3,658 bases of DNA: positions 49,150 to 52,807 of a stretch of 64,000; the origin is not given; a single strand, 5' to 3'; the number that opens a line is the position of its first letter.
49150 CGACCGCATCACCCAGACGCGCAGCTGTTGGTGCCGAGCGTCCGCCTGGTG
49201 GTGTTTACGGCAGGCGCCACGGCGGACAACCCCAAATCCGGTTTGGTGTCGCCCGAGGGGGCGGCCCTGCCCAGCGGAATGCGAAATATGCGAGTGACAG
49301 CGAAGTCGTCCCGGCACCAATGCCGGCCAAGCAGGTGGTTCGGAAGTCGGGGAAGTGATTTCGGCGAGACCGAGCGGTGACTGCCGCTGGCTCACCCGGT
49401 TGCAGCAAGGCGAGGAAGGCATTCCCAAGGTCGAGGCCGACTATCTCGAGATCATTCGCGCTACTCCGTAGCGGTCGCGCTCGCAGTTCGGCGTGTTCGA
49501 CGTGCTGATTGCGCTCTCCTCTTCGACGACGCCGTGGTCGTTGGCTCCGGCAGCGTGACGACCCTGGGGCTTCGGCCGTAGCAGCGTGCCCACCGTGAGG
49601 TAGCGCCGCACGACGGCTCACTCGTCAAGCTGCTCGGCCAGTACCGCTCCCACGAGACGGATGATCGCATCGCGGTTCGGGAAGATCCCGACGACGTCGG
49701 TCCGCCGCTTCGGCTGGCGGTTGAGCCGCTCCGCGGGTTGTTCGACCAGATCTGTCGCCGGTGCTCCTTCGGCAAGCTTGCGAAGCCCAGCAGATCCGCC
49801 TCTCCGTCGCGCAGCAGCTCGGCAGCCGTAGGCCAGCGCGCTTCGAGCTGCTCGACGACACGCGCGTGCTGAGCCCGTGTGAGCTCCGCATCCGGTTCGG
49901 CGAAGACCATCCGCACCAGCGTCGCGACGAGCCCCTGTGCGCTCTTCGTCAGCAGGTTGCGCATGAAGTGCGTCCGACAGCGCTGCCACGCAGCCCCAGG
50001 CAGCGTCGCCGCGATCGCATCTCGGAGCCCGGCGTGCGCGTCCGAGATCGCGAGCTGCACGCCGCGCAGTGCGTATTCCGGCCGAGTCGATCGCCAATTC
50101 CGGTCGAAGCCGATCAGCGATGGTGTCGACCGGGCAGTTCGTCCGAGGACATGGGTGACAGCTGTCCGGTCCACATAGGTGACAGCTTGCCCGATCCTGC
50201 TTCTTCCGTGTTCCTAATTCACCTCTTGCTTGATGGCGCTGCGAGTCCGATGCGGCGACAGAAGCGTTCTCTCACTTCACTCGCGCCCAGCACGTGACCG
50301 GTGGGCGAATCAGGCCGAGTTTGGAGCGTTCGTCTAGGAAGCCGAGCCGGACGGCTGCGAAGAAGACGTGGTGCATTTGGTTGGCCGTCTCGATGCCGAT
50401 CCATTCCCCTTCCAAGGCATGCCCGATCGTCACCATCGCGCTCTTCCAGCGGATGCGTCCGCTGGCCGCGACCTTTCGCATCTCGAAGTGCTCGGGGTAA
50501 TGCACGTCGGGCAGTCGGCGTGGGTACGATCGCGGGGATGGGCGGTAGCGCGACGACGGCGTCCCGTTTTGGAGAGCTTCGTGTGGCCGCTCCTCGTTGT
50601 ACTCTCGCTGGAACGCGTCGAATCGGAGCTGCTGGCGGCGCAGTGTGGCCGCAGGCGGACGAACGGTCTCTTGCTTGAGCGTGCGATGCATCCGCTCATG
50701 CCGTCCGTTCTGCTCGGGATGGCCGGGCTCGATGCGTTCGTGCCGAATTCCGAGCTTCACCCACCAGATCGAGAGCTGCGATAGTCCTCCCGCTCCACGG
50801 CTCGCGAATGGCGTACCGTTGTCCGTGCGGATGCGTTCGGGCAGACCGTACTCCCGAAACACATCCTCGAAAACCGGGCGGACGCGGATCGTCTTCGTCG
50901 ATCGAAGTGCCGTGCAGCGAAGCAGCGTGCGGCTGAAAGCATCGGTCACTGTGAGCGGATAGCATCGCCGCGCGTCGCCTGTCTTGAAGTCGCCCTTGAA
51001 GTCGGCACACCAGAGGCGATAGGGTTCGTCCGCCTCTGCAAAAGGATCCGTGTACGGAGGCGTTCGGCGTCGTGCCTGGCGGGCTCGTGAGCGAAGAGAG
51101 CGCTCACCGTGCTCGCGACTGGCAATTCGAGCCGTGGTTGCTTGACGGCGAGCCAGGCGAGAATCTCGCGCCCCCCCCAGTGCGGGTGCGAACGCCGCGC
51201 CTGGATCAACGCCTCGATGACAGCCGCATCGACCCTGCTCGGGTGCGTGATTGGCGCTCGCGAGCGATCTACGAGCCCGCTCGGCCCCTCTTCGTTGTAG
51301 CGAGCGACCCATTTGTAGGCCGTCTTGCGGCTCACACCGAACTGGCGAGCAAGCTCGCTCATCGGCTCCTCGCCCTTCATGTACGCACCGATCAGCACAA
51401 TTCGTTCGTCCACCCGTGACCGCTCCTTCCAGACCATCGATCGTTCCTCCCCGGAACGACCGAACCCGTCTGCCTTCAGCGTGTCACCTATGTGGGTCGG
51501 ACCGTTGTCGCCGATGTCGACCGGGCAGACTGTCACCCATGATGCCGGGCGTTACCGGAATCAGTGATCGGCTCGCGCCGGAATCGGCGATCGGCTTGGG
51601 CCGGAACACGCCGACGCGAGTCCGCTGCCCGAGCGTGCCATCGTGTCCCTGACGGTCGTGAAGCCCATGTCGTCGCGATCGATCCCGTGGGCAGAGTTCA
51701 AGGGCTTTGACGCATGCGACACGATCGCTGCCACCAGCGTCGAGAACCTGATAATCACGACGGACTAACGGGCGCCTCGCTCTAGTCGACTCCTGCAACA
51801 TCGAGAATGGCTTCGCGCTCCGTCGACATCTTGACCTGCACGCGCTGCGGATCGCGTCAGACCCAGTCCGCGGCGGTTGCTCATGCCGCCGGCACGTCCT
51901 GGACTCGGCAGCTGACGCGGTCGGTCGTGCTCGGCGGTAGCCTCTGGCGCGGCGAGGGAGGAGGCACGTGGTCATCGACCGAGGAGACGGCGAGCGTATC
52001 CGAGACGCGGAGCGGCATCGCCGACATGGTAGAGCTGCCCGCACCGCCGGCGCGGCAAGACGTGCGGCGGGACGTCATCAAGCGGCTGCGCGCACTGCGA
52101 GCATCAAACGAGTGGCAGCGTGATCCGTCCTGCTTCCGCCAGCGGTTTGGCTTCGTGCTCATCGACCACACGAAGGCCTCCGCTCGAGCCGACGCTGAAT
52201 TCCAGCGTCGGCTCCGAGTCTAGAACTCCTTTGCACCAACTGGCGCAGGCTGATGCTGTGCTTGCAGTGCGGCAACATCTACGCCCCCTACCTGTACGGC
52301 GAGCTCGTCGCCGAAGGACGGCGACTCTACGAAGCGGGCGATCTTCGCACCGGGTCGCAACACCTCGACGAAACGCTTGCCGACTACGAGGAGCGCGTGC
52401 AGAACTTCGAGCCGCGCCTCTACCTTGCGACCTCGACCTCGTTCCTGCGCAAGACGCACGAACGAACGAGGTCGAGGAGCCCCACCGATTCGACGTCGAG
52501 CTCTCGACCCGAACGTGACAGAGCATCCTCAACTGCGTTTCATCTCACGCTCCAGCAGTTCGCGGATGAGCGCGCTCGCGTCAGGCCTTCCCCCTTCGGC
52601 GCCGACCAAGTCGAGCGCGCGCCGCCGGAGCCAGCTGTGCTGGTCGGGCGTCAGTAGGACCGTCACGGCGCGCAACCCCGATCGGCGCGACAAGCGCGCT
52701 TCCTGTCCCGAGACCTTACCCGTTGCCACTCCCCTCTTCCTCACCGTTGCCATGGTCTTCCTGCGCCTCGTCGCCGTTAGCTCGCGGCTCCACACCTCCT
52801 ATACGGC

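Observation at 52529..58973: Integrase-bounded island architecture with AT-rich att-like region and disrupted regulators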

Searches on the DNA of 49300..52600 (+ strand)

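Call 31: search_dna_similar(query=window:49300-52600:+, collection=plasmids, mode=distant, max_rows=10)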
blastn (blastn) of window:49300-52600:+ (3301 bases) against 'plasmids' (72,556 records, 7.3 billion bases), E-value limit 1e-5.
Records with a match: 338; places in all: 489; records where one place covers at least 80% of the query: 0.
Best place of each record, by identity: 80-90% 2; 60-80% 336.
By first word of the organism name: Sinorhizobium 81; Rhodococcus 54; Rhizobium 33; Streptomyces 27; Bradyrhizobium 10; Mycobacterium 9; Sphingobium 8; Paracoccus 7; Sphingopyxis 7; Pseudonocardia 6; and 50 more.
By predicted mobility (MOB-suite, as given by PLSDB): conjugative 127; non-mobilizable 114; mobilizable 97.
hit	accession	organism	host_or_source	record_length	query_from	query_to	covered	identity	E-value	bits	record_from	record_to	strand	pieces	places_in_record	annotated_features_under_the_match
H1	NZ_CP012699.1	Microbacterium sp. No. 7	whole organism,activated sludge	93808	298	765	14%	68.0%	2e-28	137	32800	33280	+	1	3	IS256 family transposase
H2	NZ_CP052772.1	Pseudonocardia alni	Cell culture,soil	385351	301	765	14%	68.5%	1e-36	164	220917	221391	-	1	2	IS256 family transposase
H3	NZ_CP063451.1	Rhodococcus pyridinivorans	oil-polluted soil,Libyan oil-polluted ...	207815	298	765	14%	67.8%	4e-30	141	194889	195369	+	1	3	IS256 family transposase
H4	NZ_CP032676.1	Rhodococcus rhodochrous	cell culture,soil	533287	298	765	14%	67.3%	2e-28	136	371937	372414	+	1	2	none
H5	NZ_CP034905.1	Roseomonas mucosa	Homo sapiens,tissue sample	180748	301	770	14%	66.6%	3e-19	105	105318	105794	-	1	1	IS256 family transposase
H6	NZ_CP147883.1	Roseomonas mucosa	-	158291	301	770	14%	66.6%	3e-19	105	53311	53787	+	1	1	IS256 family transposase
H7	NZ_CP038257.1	Microbacterium sediminis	sediment,deep-sea sediment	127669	298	770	14%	65.9%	1e-18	104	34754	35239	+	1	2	IS256 family transposase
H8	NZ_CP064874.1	Microbacterium paraoxydans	Homo sapiens,cerebrospinal fluid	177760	298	770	14%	65.9%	1e-18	104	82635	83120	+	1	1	IS256 family transposase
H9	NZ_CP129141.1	Streptomyces sp. HUAS CB01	microorganism,rhizosphere soil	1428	301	765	14%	66.8%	1e-23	121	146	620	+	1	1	IS256 family transposase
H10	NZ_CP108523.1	Streptomyces sp. NBC_01230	-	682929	301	765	14%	66.5%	2e-22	117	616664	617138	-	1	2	none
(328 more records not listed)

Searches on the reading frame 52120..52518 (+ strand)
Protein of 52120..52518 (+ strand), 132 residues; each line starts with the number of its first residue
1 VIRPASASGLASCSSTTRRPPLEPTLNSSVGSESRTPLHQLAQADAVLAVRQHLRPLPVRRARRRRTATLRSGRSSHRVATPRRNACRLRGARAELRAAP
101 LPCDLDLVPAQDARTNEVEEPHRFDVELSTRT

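Call 30: search_protein_families(library=pfam, proteins=[window:52120-52518:+], max_evalue=1)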
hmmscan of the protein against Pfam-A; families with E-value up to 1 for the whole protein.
window:52120-52518:+ (132 aa): 1 family
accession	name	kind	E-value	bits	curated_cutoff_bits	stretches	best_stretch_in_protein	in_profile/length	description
PF25516.1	PTPase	-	0.065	13.6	27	1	40-61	29-50/79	Phosphotyrosine protein phosphatase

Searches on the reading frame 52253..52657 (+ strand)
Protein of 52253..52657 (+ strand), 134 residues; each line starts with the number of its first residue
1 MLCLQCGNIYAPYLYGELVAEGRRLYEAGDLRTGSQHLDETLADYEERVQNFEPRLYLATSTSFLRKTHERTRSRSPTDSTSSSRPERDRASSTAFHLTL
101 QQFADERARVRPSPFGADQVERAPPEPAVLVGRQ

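Call 27: search_protein_families(library=pfam, proteins=[window:52253-52657:+], max_evalue=0.01)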
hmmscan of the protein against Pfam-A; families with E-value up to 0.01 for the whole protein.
window:52253-52657:+ (134 aa): 0 families
